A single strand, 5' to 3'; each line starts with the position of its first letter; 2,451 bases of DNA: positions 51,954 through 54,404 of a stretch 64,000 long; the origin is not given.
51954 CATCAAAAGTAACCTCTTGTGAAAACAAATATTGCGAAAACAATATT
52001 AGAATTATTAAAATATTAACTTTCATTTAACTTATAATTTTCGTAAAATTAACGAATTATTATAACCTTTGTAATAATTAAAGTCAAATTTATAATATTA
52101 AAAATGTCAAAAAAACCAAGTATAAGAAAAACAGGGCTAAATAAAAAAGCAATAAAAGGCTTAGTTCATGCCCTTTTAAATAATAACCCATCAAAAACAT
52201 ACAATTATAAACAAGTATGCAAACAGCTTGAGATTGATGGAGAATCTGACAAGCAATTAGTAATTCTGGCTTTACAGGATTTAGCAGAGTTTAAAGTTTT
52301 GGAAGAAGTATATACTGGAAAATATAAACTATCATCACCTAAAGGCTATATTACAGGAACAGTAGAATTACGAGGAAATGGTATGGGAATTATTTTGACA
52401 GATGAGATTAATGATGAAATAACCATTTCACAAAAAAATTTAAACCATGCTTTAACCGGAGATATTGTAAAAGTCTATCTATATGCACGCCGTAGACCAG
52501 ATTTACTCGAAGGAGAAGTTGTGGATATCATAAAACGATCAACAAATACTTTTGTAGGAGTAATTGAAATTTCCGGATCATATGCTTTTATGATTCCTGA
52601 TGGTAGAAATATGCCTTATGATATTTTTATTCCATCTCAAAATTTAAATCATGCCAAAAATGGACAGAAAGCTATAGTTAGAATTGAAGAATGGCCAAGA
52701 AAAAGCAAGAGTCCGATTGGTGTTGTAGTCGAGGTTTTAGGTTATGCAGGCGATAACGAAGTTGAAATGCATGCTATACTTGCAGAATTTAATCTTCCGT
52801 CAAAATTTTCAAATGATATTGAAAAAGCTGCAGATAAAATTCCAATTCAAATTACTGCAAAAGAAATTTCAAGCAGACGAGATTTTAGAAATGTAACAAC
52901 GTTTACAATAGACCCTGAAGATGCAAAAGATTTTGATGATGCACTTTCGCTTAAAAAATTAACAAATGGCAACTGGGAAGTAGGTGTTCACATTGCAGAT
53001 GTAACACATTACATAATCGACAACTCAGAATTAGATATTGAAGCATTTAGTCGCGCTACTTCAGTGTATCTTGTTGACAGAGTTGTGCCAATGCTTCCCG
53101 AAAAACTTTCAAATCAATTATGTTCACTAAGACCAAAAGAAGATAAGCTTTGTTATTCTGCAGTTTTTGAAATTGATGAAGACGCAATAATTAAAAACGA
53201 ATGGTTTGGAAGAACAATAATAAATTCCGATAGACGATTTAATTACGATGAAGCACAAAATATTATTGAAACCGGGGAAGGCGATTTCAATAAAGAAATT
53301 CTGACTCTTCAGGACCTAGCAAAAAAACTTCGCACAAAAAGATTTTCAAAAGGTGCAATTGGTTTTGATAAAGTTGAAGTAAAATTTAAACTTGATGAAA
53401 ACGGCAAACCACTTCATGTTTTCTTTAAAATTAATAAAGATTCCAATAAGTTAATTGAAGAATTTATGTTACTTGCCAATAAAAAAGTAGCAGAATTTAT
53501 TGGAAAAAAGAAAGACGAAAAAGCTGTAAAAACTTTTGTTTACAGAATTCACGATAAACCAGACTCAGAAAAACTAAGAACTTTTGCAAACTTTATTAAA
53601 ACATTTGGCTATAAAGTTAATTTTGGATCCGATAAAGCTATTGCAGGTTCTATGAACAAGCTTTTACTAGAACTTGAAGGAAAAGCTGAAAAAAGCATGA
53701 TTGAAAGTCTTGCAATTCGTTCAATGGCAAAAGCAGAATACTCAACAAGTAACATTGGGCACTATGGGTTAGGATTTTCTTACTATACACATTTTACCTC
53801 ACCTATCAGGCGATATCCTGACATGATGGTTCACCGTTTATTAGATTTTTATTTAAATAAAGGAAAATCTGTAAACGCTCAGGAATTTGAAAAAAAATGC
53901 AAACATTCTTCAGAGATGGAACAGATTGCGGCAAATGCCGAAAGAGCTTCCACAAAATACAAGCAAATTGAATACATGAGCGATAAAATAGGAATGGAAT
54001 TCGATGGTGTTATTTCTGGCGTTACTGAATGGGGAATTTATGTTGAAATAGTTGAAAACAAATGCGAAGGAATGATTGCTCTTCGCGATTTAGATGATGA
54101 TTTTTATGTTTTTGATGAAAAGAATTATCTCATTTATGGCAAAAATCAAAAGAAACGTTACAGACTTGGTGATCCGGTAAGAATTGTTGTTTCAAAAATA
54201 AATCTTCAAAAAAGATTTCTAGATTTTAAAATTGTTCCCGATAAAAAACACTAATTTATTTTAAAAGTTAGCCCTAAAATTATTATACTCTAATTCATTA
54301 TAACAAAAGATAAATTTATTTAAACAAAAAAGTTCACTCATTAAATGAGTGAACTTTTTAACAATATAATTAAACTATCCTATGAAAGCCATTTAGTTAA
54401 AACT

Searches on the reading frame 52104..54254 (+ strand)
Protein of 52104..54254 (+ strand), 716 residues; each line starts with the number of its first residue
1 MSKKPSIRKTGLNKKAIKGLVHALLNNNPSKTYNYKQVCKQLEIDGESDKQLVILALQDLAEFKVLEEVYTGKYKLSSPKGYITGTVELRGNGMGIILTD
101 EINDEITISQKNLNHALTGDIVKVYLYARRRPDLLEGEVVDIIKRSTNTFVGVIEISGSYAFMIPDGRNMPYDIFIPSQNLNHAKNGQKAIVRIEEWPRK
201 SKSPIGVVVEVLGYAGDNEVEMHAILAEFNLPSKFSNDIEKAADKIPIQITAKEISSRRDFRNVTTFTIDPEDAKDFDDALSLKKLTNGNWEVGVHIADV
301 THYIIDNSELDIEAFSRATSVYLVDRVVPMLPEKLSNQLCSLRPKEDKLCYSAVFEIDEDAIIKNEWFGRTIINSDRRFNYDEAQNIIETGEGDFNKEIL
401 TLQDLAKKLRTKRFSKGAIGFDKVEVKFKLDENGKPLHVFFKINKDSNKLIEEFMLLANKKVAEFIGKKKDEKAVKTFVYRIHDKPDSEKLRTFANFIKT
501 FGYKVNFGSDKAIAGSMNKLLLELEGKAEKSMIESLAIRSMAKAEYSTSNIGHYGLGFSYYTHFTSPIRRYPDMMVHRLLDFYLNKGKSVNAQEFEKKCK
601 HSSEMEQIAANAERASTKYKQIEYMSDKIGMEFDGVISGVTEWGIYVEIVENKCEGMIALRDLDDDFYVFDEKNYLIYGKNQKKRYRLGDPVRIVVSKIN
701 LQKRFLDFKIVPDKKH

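Call 49: search_protein_families(library=ncbifam, proteins=[window:52104-54254:+], max_evalue=0.00001)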
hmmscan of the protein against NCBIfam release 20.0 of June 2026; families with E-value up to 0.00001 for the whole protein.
window:52104-54254:+ (716 aa): 6 families
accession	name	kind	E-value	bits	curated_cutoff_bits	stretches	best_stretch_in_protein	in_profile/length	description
TIGR02063.1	RNase_R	equivalog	2.1e-224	747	597.85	1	18-711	4-710/711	ribonuclease R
TIGR00358.1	3_prime_RNase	superfamily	6.4e-164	546.8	368.6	1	71-711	5-657/657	VacB/RNase II family 3'-5' exoribonuclease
NF008648.0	PRK11642.1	equivalog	1.3e-114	384.2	982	1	38-713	40-727/813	ribonuclease R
NF003455.0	PRK05054.1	equivalog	2.2e-71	240.9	542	1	73-705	12-638/645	exoribonuclease II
TIGR02062.1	RNase_B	equivalog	2.7e-62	210.7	641.9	1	75-705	14-641/646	exoribonuclease II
NF006333.0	PRK08563.1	equivalog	4.4e-07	29.7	143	1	634-704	86-154/188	DNA-directed RNA polymerase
